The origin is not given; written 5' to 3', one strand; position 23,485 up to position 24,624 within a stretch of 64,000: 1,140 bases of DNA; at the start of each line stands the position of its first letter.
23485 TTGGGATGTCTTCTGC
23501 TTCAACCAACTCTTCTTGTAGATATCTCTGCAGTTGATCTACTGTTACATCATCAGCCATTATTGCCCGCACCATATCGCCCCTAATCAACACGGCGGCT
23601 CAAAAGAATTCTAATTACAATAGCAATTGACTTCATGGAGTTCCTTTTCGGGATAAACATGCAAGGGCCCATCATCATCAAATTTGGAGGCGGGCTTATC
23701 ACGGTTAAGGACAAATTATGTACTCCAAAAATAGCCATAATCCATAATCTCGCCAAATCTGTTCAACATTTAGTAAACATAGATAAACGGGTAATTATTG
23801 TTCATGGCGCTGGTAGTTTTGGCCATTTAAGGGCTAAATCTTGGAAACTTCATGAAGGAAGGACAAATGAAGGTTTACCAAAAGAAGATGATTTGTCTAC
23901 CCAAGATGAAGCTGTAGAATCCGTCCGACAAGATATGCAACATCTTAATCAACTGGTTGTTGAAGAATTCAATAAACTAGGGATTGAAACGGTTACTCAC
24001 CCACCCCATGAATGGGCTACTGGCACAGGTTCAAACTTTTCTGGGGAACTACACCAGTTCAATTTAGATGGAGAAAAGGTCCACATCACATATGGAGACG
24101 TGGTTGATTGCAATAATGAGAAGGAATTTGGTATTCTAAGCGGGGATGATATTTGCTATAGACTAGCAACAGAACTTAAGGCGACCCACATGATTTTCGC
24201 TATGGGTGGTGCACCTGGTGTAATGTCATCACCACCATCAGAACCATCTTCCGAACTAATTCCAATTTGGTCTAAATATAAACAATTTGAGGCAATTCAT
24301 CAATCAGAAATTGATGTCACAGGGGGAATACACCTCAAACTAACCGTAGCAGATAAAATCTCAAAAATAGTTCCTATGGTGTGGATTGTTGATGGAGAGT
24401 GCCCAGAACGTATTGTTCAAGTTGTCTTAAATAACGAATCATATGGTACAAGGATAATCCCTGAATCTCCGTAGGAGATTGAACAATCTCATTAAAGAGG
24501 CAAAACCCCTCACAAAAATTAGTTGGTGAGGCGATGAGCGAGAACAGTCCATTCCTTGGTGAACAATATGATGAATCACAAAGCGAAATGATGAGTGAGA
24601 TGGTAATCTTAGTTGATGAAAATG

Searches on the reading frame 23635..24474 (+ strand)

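Call 7: search_protein_families(library=pfam, proteins=[window:23635-24474:+])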
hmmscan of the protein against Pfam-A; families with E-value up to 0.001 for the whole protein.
window:23635-24474:+ (279 aa): 1 family
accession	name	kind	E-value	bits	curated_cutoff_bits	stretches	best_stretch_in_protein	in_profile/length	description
PF00696.33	AA_kinase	-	2e-23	83.8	24.9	1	13-242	3-222/234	Amino acid kinase family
